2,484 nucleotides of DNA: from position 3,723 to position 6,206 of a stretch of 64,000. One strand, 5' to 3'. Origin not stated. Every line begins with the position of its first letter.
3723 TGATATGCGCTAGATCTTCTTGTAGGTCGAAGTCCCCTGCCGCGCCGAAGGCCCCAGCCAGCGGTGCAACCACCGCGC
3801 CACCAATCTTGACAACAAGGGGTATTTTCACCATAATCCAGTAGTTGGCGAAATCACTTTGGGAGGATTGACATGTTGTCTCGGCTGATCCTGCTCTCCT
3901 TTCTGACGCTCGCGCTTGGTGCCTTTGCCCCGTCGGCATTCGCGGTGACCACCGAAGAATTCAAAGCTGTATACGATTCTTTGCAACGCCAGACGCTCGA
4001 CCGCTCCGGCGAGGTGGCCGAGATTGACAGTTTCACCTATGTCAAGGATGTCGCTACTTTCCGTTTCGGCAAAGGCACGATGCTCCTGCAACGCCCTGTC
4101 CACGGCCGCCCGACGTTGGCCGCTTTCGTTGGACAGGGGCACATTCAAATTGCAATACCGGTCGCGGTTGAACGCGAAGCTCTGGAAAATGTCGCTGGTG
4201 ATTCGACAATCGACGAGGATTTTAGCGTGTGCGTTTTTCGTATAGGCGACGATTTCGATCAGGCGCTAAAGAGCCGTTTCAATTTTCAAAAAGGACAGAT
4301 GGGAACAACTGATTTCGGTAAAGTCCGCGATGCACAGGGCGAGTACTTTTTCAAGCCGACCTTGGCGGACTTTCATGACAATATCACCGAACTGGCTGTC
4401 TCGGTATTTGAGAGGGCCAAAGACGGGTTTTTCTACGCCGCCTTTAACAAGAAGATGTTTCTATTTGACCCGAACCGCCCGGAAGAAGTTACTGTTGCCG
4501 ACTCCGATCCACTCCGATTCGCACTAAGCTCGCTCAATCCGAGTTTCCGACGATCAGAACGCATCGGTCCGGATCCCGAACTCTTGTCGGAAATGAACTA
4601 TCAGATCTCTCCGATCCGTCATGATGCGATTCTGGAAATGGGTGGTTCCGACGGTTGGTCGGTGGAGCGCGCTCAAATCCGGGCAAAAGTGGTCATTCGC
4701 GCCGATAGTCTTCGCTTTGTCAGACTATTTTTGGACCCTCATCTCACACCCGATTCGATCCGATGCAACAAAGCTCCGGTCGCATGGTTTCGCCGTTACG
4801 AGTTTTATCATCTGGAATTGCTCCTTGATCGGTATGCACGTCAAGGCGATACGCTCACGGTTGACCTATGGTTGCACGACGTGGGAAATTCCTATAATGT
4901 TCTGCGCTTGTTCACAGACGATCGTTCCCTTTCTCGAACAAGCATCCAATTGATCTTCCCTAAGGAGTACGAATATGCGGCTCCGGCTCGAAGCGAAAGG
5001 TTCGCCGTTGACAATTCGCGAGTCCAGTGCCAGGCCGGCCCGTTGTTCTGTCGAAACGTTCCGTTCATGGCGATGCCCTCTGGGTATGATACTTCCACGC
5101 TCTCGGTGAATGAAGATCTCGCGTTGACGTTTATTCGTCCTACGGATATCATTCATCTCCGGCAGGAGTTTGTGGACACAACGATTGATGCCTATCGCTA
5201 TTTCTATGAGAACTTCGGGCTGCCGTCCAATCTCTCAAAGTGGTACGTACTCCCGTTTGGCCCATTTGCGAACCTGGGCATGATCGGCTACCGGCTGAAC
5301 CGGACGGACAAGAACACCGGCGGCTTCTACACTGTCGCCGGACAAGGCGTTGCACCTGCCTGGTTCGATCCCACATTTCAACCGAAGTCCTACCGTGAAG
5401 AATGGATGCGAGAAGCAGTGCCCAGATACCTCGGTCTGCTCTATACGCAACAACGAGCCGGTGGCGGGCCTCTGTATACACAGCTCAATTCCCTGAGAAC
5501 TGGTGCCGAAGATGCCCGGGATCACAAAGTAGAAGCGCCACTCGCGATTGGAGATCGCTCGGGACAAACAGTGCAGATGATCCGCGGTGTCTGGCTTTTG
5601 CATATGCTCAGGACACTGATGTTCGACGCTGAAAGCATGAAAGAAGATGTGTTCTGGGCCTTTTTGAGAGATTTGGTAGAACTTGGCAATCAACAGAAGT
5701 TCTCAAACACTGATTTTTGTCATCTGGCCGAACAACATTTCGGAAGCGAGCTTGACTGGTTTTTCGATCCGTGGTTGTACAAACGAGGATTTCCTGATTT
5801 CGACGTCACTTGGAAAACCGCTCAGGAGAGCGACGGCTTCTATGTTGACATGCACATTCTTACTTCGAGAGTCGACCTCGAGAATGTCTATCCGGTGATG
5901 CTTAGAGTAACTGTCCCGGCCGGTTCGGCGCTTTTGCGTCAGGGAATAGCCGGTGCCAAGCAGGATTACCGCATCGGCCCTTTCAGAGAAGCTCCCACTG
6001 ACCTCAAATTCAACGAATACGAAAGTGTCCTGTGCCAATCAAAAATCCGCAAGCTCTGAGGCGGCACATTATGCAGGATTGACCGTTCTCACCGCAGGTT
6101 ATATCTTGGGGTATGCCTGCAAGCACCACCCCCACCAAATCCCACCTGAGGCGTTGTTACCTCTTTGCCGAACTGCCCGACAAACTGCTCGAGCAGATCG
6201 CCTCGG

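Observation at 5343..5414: M1-peptidase-like protein in which all three HExxH catalytic positions are replaced but the x18-E spacing is retained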

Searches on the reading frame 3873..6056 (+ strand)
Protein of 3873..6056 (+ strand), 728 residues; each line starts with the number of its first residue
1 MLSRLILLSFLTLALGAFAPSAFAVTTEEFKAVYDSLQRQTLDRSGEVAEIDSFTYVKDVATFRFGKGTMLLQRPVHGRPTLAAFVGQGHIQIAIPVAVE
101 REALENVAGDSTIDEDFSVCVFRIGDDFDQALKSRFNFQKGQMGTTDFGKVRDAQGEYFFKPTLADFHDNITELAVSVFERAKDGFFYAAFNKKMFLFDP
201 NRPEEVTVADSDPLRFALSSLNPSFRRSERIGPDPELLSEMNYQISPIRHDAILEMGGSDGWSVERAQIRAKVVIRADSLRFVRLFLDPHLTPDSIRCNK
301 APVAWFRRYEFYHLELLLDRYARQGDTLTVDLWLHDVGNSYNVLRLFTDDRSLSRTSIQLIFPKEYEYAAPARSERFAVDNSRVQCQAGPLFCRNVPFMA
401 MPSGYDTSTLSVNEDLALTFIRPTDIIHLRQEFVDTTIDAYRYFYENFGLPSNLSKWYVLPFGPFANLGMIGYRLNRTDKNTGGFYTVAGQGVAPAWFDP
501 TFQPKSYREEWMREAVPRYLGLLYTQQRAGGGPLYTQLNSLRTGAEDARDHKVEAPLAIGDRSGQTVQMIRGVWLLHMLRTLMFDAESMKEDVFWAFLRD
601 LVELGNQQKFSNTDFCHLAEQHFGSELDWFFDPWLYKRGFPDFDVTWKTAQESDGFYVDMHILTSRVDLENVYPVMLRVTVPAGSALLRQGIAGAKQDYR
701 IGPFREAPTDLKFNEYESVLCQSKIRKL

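Call 4: search_protein_families(library=pfam, proteins=[window:3873-6056:+], max_evalue=10)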
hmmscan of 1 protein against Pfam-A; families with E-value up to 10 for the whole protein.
window:3873-6056:+ (728 aa): 1 family
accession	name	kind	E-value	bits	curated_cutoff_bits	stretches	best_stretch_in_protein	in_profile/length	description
PF16585.11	Lipocalin_8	-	0.18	12.7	27.2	1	569-615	15-64/135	Lipocalin-like domain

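Call 5: search_protein_families(library=ncbifam, proteins=[window:3873-6056:+], max_evalue=10)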
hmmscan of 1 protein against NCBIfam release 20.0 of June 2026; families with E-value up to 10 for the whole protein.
window:3873-6056:+ (728 aa): 0 families

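Call 6: find_homologous_proteins(query=window:3873-6056:+)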
Query window:3873-6056:+ (728 aa): 10 proteins with E <= 0.001 among 8000 candidates.
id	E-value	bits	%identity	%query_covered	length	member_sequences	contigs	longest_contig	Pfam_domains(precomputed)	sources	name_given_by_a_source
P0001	0.0e+0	1688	100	100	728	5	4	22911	-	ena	-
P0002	2.3e-288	977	59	97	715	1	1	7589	-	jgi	jgi:hypothetical protein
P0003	2.0e-226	772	48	99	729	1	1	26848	-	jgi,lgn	jgi:hypothetical protein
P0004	1.2e-218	746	47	96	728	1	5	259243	-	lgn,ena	-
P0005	1.2e-202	693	43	100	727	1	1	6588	-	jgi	jgi:hypothetical protein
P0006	1.8e-202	693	44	100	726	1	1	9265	-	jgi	jgi:hypothetical protein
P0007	3.0e-197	675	43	100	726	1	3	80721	-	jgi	jgi:hypothetical protein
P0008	6.1e-194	665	44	100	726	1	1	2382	-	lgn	-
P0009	2.1e-190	653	43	97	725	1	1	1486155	-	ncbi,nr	ncbi:MAG: hypothetical protein IPH75_03205 [bacterium]|nr:hypothetical protein [bacterium]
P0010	5.6e-4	37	28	22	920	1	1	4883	PF01433.27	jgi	jgi:hypothetical protein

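Call 7: search_solved_structures(query=window:3873-6056:+, max_evalue=10, show_alignments=3)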
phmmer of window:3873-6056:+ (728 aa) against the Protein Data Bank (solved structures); distinct sequences matched with E-value up to 10: 1.
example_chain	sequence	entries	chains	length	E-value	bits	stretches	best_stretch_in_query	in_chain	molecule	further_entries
3sqd_A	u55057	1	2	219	1.6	10.2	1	342-442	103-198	PAX-interacting protein 1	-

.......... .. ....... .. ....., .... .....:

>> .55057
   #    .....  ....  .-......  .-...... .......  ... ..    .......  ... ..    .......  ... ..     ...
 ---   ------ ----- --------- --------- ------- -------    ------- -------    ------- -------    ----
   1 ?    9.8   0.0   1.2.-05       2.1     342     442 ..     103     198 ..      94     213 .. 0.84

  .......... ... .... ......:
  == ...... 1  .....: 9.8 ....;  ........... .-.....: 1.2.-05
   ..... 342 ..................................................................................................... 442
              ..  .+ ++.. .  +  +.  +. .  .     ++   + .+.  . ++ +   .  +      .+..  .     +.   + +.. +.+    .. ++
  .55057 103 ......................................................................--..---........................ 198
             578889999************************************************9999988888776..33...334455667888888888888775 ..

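Call 10: search_solved_structures(query=A1, max_evalue=10, show_alignments=3)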
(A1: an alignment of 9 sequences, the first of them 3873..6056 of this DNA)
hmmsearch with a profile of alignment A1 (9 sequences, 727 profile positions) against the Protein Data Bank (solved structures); distinct sequences matched with E-value up to 10: 11.
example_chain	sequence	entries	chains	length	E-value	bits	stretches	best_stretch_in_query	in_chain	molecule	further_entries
6iff_A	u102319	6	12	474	0.00021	23.3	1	467-641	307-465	Zinc metalloprotease | Zinc metalloprotease, putative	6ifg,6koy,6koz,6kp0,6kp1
6a8z_A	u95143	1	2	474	0.00042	22.3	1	468-641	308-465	Zinc metalloprotease, putative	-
3cia_A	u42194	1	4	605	0.00084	21.3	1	484-643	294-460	cold-active aminopeptidase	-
6hqa_A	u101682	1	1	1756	0.0018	20.3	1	485-659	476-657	Taf2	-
9o5k_G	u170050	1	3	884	0.0086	18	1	400-641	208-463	Puromycin-sensitive aminopeptidase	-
8sw0_A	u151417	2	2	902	0.0089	17.9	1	400-641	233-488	Puromycin-sensitive aminopeptidase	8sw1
8t41_A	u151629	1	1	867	0.035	16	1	418-651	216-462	Aminopeptidase N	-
3q7j_A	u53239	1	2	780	0.067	15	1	434-520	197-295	Tricorn protease-interacting factor F3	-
1z1w_A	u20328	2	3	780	0.075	14.9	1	434-520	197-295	Tricorn protease interacting factor F3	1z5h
9gjs_A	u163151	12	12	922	0.29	13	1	402-645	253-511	Endoplasmic reticulum aminopeptidase 1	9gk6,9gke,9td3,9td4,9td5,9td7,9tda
3i6d_A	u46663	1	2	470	2.1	10.1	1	354-424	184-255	Protoporphyrinogen oxidase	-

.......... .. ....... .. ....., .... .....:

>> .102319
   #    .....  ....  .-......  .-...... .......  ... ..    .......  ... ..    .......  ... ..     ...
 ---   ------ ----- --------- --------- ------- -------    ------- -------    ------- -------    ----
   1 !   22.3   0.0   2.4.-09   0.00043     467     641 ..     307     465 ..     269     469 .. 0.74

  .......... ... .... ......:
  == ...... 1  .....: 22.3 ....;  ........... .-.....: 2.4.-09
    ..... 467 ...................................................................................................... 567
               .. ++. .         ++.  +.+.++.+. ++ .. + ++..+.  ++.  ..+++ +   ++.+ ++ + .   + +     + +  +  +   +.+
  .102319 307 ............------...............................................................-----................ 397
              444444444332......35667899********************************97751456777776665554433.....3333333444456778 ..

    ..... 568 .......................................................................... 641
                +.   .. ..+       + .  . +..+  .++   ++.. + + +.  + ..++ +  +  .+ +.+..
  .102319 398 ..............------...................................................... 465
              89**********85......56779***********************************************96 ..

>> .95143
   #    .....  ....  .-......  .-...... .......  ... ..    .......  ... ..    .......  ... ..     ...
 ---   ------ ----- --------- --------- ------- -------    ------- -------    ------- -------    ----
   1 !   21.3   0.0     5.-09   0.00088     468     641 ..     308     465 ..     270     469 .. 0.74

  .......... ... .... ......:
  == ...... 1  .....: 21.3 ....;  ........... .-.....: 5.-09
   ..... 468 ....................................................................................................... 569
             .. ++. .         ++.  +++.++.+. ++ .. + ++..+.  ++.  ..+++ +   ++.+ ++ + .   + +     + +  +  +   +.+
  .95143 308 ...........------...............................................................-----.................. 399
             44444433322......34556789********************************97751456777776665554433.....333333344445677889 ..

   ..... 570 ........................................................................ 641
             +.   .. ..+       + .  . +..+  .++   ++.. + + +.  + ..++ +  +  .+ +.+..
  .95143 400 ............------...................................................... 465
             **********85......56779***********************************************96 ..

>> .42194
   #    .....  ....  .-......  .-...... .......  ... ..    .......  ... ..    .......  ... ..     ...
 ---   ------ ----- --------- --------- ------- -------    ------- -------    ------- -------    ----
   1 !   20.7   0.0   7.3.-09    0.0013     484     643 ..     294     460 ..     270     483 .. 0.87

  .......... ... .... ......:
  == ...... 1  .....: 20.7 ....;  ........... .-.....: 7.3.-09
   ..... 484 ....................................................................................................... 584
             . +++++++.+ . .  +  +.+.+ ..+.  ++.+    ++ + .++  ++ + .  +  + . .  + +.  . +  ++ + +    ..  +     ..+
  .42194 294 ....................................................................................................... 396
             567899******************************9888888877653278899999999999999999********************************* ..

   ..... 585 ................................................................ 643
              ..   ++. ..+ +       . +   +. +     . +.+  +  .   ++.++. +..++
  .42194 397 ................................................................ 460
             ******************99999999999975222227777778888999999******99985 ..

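Call 11: find_homologous_proteins(query=A1, max_evalue=0.01)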
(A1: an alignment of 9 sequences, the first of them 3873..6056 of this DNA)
Query A1 (9 sequences) (728 aa, profile of the alignment): 16 proteins with E <= 0.01 among 8000 candidates.
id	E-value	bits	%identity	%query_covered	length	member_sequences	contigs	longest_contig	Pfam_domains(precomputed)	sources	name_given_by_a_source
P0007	0.0e+0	1233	43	100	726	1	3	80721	-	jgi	jgi:hypothetical protein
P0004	0.0e+0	1229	47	96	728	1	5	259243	-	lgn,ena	-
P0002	0.0e+0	1227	59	97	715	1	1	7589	-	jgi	jgi:hypothetical protein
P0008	0.0e+0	1223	44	100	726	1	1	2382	-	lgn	-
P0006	0.0e+0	1218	44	100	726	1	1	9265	-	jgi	jgi:hypothetical protein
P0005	0.0e+0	1218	43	100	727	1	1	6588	-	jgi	jgi:hypothetical protein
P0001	0.0e+0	1177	100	100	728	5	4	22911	-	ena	-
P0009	0.0e+0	1173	43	97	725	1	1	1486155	-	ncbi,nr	ncbi:MAG: hypothetical protein IPH75_03205 [bacterium]|nr:hypothetical protein [bacterium]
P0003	0.0e+0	1159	48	99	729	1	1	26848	-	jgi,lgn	jgi:hypothetical protein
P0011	1.2e-11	62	22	32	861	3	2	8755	PF01433.27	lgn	-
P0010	1.5e-7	49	28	22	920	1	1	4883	PF01433.27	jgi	jgi:hypothetical protein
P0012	4.1e-7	47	25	27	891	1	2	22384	PF01433.27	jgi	jgi:hypothetical protein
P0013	5.0e-4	37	29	11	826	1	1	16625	PF25316.2,PF17900.7,PF13646.13,PF01433.27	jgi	jgi:aminopeptidase N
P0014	9.7e-4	36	22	21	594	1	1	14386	PF17900.7,PF01433.27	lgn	-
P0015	2.1e-3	35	27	11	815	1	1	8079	PF17900.7,PF01433.27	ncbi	-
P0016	7.1e-3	33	29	11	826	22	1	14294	PF25316.2,PF17900.7,PF13646.13,PF01433.27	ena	-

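Call 17: find_encoding_contigs(protein=window:3873-6056:+, flank=10000, max_places=4)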
Protein window:3873-6056:+ (728 aa): 9 contigs read that carry it; 4 places shown.
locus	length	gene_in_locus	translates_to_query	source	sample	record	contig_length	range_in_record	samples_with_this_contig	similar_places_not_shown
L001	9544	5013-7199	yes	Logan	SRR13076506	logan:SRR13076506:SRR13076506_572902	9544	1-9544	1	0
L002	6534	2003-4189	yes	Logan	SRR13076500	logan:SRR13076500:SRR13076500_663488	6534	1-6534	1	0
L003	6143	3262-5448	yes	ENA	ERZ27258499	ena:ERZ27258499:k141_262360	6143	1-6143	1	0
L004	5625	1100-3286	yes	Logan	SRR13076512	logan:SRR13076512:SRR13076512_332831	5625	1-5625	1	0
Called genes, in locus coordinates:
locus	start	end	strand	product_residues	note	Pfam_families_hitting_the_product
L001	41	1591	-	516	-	PF13517:FG-GAP_3 (faint), PF18962:Por_Secre_tail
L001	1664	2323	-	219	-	PF06902:Fer4_19, PF09360:zf-CDGSH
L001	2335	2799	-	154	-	PF01980:TrmO_N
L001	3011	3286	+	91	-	-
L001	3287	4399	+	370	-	PF13167:GTP-bdg_N, PF16360:GTP-bdg_M, PF01926:MMR_HSR1, PF02421:FeoB_N (weak)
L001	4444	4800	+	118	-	PF00072:Response_reg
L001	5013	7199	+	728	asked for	-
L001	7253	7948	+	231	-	PF00027:cNMP_binding, PF13545:HTH_Crp_2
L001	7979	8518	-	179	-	PF12822:ECF_trnsprt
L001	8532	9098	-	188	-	PF01135:PCMT (weak), PF01209:Ubie_methyltran, PF05175:MTS, PF13489:Methyltransf_23, PF13847:Methyltransf_31, PF08241:Methyltransf_11, PF08242:Methyltransf_12, PF13649:Methyltransf_25, +2 more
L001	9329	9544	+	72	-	?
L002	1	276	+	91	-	?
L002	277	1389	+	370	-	PF13167:GTP-bdg_N, PF16360:GTP-bdg_M, PF01926:MMR_HSR1, PF02421:FeoB_N (weak)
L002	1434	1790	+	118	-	PF00072:Response_reg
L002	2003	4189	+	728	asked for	-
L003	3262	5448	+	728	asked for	-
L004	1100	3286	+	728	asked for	-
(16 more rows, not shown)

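Call 18: find_encoding_contigs(protein=P0009, flank=8000, max_places=1)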
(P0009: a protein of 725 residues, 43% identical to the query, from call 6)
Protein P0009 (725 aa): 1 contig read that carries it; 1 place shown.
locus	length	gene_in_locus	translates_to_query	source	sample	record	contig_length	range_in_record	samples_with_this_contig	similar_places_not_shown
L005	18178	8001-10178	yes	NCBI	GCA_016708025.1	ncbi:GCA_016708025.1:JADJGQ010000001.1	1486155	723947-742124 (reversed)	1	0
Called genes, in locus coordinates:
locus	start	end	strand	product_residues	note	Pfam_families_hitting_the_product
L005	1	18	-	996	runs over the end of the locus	-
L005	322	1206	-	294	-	PF00763:THF_DHG_CYH, PF02882:THF_DHG_CYH_C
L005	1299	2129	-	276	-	PF13277:YmdB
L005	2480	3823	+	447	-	-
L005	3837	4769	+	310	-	PF02086:MethyltransfD12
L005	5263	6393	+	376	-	PF09699:Paired_CXXCH_1 (faint)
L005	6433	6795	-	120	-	-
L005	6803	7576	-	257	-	PF12837:Fer4_6 (faint), PF12801:Fer4_5, PF12838:Fer4_7 (faint), PF13187:Fer4_9 (faint), PF00037:Fer4 (weak), PF13237:Fer4_10 (weak)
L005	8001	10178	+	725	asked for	-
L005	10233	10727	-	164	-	PF00903:Glyoxalase, PF22677:Ble-like_N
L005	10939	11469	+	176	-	-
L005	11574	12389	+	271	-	PF13884:Peptidase_S74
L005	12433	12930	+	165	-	-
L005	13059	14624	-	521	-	PF12072:RNase_Y_N, PF00013:KH_1 (weak), PF01966:HD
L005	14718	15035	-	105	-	PF05164:ZapA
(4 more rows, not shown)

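Call 19: find_encoding_contigs(protein=P0004, flank=8000, max_places=1)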
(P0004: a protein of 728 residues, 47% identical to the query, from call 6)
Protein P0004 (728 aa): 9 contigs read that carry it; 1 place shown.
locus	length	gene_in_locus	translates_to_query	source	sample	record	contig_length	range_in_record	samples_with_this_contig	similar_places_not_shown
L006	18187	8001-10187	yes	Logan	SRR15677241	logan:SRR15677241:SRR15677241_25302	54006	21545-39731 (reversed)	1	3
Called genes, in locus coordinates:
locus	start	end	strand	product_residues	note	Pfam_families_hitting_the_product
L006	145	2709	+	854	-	PF25852:DUF6242_C (weak), PF02012:BNR (faint), PF15899:BNR_6 (faint), PF15902:Sortilin-Vps10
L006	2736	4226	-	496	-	PF00202:Aminotran_3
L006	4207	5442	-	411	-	PF00206:Lyase_1, PF14698:ASL_C2 (weak)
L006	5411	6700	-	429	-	PF00764:Arginosuc_synth, PF20979:Arginosuc_syn_C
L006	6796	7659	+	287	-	PF00126:HTH_1, PF03466:LysR_substrate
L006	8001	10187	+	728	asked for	-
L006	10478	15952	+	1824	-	PF21142:A2M_bMG2 (faint), PF11974:bMG3, PF01835:MG2, PF17972:bMG5, PF17962:bMG6, PF07703:A2M_BRD, PF00207:A2M, PF17973:bMG10, +1 more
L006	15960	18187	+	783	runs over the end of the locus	PF00912:Transgly, PF00905:Transpeptidase, PF06832:BiPBP_C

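Call 20: find_encoding_contigs(protein=P0007, flank=8000, max_places=1)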
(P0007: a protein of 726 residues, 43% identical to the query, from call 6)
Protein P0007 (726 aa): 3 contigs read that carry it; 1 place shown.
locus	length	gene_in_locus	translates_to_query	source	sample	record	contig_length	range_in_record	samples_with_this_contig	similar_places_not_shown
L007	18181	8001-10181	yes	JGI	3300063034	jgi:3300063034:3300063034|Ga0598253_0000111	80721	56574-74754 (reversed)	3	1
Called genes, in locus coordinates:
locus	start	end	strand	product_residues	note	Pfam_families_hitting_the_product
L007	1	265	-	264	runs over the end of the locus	-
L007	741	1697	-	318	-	PF01336:tRNA_anti-codon (weak), PF01966:HD (weak)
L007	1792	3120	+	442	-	PF03739:LptF_LptG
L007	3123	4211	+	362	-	PF03739:LptF_LptG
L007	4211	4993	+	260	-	PF13847:Methyltransf_31 (weak), PF08241:Methyltransf_11, PF08242:Methyltransf_12, PF13649:Methyltransf_25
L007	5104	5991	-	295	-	PF13365:Trypsin_2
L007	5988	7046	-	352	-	PF01594:AI-2E_transport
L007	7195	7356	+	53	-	-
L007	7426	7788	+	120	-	-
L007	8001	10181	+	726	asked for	-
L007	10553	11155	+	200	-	PF00081:Sod_Fe_N, PF02777:Sod_Fe_C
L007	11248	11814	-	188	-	PF14376:Haem_bd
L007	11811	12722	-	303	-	PF13580:SIS_2 (faint), PF22645:GKRP_SIS_N, PF22198:GKRP_SIS_2, PF01380:SIS (weak)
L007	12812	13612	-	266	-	-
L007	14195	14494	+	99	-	PF00076:RRM_1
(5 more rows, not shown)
